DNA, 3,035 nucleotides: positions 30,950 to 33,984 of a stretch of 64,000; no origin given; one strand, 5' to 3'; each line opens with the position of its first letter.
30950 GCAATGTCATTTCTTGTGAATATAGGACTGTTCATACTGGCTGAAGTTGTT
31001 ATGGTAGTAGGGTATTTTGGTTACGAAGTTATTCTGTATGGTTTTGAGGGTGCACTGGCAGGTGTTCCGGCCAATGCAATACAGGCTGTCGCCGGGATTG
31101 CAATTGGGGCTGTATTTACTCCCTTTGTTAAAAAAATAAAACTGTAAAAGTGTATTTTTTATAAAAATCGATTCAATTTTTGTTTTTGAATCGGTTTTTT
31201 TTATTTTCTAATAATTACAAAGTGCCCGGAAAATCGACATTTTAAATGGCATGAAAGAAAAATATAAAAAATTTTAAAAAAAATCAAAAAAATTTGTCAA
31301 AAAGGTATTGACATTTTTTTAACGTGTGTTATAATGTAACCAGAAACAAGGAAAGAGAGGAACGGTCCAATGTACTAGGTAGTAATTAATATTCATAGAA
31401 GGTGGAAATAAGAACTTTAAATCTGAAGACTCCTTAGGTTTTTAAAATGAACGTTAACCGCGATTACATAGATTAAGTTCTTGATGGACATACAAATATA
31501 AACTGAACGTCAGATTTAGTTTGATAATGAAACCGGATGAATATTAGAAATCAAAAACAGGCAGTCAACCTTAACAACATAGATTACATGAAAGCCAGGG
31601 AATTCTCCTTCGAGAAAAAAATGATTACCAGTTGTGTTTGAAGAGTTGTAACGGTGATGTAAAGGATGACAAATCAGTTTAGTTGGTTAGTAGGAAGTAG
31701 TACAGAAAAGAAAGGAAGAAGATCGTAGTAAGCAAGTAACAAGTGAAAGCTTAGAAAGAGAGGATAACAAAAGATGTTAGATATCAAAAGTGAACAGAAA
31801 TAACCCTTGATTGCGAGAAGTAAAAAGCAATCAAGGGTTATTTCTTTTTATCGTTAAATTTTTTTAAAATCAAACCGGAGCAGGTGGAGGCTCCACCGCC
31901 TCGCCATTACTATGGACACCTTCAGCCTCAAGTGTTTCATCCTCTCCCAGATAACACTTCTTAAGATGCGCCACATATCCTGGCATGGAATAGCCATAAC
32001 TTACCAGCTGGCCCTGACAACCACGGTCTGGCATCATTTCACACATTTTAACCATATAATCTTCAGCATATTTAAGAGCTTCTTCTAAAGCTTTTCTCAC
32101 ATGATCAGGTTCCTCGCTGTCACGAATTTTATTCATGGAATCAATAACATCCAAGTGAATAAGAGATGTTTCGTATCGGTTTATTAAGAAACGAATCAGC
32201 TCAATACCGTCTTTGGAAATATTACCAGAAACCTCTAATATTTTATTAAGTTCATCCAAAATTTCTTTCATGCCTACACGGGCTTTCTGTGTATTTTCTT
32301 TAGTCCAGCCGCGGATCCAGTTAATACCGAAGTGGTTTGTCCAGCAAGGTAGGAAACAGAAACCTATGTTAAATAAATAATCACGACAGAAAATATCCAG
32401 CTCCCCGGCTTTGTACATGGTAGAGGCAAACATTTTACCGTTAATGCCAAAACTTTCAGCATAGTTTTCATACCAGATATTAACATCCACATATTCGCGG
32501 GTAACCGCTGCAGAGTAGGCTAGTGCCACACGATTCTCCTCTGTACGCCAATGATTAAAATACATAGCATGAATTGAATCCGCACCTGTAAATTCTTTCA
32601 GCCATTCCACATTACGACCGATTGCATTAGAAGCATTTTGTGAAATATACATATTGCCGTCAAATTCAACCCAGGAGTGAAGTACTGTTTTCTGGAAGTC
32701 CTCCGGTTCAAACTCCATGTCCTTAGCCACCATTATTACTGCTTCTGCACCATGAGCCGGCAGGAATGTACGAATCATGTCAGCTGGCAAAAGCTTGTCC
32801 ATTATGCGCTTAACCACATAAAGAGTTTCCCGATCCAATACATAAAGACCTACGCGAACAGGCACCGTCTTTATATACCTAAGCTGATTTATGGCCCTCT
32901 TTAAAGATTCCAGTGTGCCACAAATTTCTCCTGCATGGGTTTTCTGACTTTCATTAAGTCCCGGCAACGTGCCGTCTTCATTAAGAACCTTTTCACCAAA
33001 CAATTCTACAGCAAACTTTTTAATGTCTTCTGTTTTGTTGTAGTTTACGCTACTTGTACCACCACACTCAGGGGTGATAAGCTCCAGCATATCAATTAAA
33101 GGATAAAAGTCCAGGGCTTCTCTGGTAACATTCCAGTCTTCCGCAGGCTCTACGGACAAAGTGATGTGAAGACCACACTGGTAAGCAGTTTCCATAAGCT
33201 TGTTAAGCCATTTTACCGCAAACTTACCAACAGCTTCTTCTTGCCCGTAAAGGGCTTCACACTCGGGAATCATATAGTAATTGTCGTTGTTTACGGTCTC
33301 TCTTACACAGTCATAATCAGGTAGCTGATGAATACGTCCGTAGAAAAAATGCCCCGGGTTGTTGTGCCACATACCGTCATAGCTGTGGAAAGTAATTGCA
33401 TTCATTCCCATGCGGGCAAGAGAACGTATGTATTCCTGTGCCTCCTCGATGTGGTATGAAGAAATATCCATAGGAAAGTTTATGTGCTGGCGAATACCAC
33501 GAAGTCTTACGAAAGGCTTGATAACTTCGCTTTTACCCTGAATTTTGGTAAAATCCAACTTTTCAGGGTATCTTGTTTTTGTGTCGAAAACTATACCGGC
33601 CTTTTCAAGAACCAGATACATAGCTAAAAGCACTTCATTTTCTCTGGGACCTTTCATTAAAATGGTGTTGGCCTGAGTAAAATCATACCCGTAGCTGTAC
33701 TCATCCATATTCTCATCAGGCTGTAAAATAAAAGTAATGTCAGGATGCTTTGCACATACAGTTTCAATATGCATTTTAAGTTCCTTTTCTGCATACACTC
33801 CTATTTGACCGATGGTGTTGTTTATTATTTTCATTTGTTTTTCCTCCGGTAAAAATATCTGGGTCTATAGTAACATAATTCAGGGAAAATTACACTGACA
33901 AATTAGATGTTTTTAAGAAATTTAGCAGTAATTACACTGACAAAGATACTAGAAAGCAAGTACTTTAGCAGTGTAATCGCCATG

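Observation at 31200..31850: Orphan near-consensus promoter driving an ORF-less, purine-rich ~500-nt transcript (candidate novel ncRNA)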

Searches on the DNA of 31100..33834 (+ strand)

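Call 4: search_rna_families(source=window, start=31100, end=31900, threshold=evalue, max_evalue=10, show_alignments=3)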
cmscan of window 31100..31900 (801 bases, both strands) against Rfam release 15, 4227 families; matches with E-value up to 10: 24.
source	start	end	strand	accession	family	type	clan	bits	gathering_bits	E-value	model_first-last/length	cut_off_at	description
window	31793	31848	-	RF03729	mir-2363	Gene; miRNA;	-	32.8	90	0.00037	1-72/72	no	mir-2363 microRNA precursor family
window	31793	31848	+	RF03729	mir-2363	Gene; miRNA;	-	32.8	90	0.00038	1-72/72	no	mir-2363 microRNA precursor family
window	31767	31861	+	RF02621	BSnc120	Gene; sRNA;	-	25.4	114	0.0022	1-88/88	no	Brucella sRNA 120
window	31793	31849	-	RF04157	MIR9486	Gene; miRNA;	-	25.2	100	0.012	1-119/119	no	MIR9486 microRNA precursor family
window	31792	31848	+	RF04157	MIR9486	Gene; miRNA;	-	24.5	100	0.018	1-119/119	no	MIR9486 microRNA precursor family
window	31786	31852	-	RF04343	Plastid-psbA-2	Cis-reg;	CL00153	24.2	55.8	0.046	1-60/60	no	Plastid-psbA-2 3UTR RNA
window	31794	31874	-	RF02495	ohsC_RNA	Gene; antitoxin;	-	23.1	50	0.57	1-77/77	no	Oppression of Hydrophobic ORF by sRNA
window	31764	31853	+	RF02430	SpF19_sRNA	Gene; sRNA;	-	22.4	60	0.2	1-99/99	no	Streptococcus sRNA SpF19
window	31773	31871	+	RF04128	MIR8562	Gene; miRNA;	-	21.5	211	0.16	71-172/242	no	MIR8562 microRNA precursor family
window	31784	31857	+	RF04294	mir-3578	Gene; miRNA;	CL00149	20.8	78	0.46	1-82/82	no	mir-3578 microRNA precursor family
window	31286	31346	-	RF00368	sroB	Gene; sRNA;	-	20.7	44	6.8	1-83/83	no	sroB RNA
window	31788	31856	+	RF03598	MIR6024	Gene; miRNA;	-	20.5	72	0.22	1-99/99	no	MIR6024 microRNA precursor family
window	31795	31846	+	RF03208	mir-1781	Gene; miRNA;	-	19.8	68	0.6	1-86/86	no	mir-1781 microRNA precursor family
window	31749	31900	+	RF03532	SQ2397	Cis-reg;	-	18.6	100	1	1-222/243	3'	Cis-regulator of HTH transcription factor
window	31799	31900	-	RF04178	BTnc005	Gene; sRNA;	-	18.3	174.8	0.11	96-205/205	5'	Bacteroides sRNA BTnc005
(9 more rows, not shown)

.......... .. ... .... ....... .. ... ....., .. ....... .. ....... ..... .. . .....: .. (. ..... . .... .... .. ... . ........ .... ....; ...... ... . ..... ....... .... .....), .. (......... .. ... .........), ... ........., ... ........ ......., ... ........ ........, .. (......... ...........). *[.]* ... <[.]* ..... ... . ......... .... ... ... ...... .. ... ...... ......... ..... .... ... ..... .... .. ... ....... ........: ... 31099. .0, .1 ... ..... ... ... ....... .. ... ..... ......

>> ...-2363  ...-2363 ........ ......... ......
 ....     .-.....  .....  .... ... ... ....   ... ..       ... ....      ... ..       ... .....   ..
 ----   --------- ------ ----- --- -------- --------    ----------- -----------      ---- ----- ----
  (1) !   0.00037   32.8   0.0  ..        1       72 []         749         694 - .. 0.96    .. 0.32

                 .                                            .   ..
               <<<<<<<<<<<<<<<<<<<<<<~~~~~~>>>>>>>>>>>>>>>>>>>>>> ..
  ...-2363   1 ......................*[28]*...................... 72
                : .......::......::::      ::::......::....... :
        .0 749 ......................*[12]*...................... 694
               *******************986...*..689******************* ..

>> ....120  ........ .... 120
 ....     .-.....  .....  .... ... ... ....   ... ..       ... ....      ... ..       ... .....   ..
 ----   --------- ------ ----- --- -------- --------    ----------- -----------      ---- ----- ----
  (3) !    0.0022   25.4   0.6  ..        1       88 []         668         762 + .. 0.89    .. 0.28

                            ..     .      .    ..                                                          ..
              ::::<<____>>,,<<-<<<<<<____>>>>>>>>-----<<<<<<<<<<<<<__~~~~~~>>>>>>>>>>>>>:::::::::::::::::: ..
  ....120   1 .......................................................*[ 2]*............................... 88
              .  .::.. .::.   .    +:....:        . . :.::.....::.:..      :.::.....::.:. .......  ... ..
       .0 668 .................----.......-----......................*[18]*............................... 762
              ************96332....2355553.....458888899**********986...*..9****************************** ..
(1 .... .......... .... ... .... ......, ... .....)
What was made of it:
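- The CsrC model scores 9 bits against a gathering score of 61 (call 4).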

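Call 28: search_dna_similar(query=window:31300-31860:+, collection=phages, mode=distant, max_evalue=0.01)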
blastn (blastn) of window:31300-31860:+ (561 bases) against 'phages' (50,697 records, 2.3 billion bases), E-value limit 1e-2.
No match.
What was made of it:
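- Tried and rejected: No match in phage records (call 28).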

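Call 29: search_dna_similar(query=window:31300-31860:+, collection=plasmids, mode=distant, max_evalue=0.01)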
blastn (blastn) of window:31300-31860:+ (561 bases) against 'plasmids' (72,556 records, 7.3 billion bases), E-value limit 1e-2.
Records with a match: 1; places in all: 1; records where one place covers at least 80% of the query: 0.
Best place of each record, by identity: 60-80% 1.
By first word of the organism name: Vescimonas 1.
By predicted mobility (MOB-suite, as given by PLSDB): non-mobilizable 1.
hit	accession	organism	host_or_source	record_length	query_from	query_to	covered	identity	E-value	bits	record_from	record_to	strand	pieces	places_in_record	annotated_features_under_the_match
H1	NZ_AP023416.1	Vescimonas fastidiosa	Homo sapiens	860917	454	551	17%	75.0%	7e-6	60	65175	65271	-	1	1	none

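Call 30: get_annotated_region(hit=H1, flank=3000)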
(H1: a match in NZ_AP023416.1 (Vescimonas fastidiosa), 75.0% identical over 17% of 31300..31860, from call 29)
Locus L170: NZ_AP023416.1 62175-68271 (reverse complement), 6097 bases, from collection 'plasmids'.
description: Vescimonas fastidiosa strain MM35 plasmid pMM35_01
organism: Vescimonas fastidiosa (NCBI taxid 2714353)
taxonomy: Bacteria; Bacillota; Clostridia; Eubacteriales; Oscillospiraceae; Vescimonas; Vescimonas fastidiosa
host: -; source: Homo sapiens; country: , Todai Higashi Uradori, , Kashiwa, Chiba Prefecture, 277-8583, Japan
typing (MOB-suite, as given by PLSDB): non-mobilizable
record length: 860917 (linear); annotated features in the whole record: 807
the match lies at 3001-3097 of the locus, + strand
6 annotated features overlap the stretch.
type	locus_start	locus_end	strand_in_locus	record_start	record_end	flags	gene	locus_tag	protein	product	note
CDS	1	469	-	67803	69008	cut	hemW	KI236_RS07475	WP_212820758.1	radical SAM family heme chaperone HemW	GO:0006779 - porphyrin-containing compound biosynthetic process [Evidence IEA]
CDS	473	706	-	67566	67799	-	-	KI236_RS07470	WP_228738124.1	4Fe-4S dicluster domain-containing protein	-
CDS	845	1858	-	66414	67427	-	-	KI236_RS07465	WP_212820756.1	SDR family NAD(P)-dependent oxidoreductase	-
CDS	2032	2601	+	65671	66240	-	-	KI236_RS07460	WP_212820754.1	TetR/AcrR family transcriptional regulator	-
CDS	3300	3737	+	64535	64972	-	spoVAC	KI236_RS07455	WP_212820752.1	stage V sporulation protein AC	GO:0030436 - asexual sporulation [Evidence IEA]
CDS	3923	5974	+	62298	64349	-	-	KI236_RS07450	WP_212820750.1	elongation factor G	-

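Call 38: search_dna_similar(query=L170:2780-3110:+, collection=plasmids, mode=distant, max_evalue=1)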
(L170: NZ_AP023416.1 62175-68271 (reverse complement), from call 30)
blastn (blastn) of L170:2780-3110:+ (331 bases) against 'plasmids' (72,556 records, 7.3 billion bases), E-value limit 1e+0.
Records with a match: 1; places in all: 2; records where one place covers at least 80% of the query: 1.
Best place of each record, by identity: >=99% 1.
By first word of the organism name: Vescimonas 1.
By predicted mobility (MOB-suite, as given by PLSDB): non-mobilizable 1.
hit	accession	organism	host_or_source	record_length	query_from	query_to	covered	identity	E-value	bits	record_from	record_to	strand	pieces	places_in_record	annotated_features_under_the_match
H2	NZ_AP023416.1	Vescimonas fastidiosa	Homo sapiens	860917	1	331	100%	100.0%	2e-168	598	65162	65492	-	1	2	none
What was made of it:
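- Tried and rejected: The only plasmid-collection match is the V. fastidiosa 861-kb replicon (calls 29, 38).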

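Call 40: search_dna_similar(query=L170:2780-3110:+, collection=plasmids, mode=distant, max_evalue=0.001)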
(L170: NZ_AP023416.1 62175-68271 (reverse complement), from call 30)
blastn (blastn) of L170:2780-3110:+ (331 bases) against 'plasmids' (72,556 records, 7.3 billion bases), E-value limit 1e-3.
Records with a match: 1; places in all: 1; records where one place covers at least 80% of the query: 1.
Best place of each record, by identity: >=99% 1.
By first word of the organism name: Vescimonas 1.
By predicted mobility (MOB-suite, as given by PLSDB): non-mobilizable 1.
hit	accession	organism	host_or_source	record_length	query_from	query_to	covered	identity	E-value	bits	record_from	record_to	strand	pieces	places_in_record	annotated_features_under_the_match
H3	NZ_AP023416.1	Vescimonas fastidiosa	Homo sapiens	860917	1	331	100%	100.0%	2e-168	598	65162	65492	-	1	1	none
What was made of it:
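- Tried and rejected: A second 'place' in it disappeared at E<=1e-3 (call 40).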

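Call 58: search_rna_families(source=L170, start=2700, end=3150, threshold=evalue, max_evalue=10)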
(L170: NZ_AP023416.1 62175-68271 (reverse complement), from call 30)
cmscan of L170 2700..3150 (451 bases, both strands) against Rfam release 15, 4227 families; matches with E-value up to 10: 7.
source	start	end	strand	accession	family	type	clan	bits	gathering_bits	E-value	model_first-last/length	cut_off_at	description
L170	3036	3096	+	RF00976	mir-583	Gene; miRNA;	-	20.3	80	0.15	1-62/62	no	mir-583 microRNA precursor family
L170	3038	3094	-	RF00976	mir-583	Gene; miRNA;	-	17.2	80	1.1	1-62/62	no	mir-583 microRNA precursor family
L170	2903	2949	+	RF02808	PyrR210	Gene; snRNA; snoRNA; HACA-box;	-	16.5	59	1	1-59/59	no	Pyrobaculum sRNA 210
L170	3022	3107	-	RF00249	mir-46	Gene; miRNA;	-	15.7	44.7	2.6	1-85/85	no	mir-46/mir-47/mir-281 microRNA precursor family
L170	3036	3143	+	RF00021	Spot_42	Gene; sRNA;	-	15.2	80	2.5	1-115/115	no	Spot 42 RNA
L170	2700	2764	+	RF02604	BASRCI153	Gene; sRNA;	-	14.8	137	0.3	136-214/214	5'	Brucella sRNA CI153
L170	3032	3089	+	RF01813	rdlD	Gene; antitoxin;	-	13.6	50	6.6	1-66/66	no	rdlD antitoxin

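Call 59: search_rna_families(source=L168, start=5950, end=6730, threshold=evalue, max_evalue=10)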
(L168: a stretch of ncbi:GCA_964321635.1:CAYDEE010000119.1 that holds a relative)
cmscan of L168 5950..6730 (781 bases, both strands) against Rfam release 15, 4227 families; matches with E-value up to 10: 19.
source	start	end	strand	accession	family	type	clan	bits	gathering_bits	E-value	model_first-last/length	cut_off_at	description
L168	6480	6565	-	RF02282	TtnuCD5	Gene; snRNA; snoRNA; CD-box;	-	22.5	70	1.8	1-77/77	no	Tetrahymena snoRNA TtnuCD5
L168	5982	6031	-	RF03659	MIR2871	Gene; miRNA;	-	21.9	99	0.19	1-118/118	no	MIR2871 microRNA precursor family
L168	5969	6050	-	RF02006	mir-1253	Gene; miRNA;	-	21.4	103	0.16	1-94/94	no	mir-1253 microRNA precursor family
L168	5964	6084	+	RF00616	LhrC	Gene; sRNA;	CL00114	21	110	1.5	1-111/111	no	Listeria LhrC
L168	5979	6034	-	RF04053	mir-95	Gene; miRNA;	-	20.5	67.5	0.36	1-79/79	no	mir-95 microRNA precursor family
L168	6650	6714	-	RF03781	mir-4524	Gene; miRNA;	-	19.5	68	0.28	1-84/84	no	mir-4524 microRNA precursor family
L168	5979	6034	+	RF00641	mir-154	Gene; miRNA;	CL00149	19.2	52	0.86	10-73/82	no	mir-154 microRNA precursor family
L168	6667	6700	+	RF00744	mir-361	Gene; miRNA;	-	17.7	70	1.1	1-71/71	no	mir-361 microRNA precursor family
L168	6629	6680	+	RF04072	mir-7386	Gene; miRNA;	-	17.6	44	2.1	1-59/59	no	mir-7386 microRNA precursor family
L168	6621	6699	+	RF02822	Srn266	Gene; sRNA;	-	17.1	63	5.4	1-112/112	no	Streptococcus RNA 266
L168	6664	6705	+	RF03722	MIR4378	Gene; miRNA;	-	16.8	90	4.7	1-91/91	no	MIR4378 microRNA precursor family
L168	5975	6030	-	RF04128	MIR8562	Gene; miRNA;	-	16.6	211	1.9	96-155/242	no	MIR8562 microRNA precursor family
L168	5979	6034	-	RF02009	mir-987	Gene; miRNA;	-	15.5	98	8.1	1-92/92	no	mir-987 microRNA precursor family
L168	6664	6703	-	RF01900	mir-2024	Gene; miRNA;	-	15.4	69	5.3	1-77/77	no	mir-2024 microRNA precursor family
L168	6650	6716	-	RF03656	mir-2432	Gene; miRNA;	-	15.3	100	6.2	1-68/68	no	mir-2432 microRNA precursor family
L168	6147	6183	-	RF01309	sR60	Gene; snRNA; snoRNA; CD-box;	CL00132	15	50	1.4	17-53/55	no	Small nucleolar RNA sR60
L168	5981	6103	-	RF00084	CsrC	Gene; sRNA;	CL00106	14.9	61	0.043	114-244/255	no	CsrC RNA family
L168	6068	6102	-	RF00522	PreQ1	Cis-reg; riboswitch;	-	13.3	39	9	1-45/45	no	PreQ1 (pre queuosine) riboswitch aptamer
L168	6560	6639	-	RF02041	HOTTIP_2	Gene; lncRNA;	-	8.3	80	1.1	1-374/374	no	HOXA transcript at the distal tip, conserved region 2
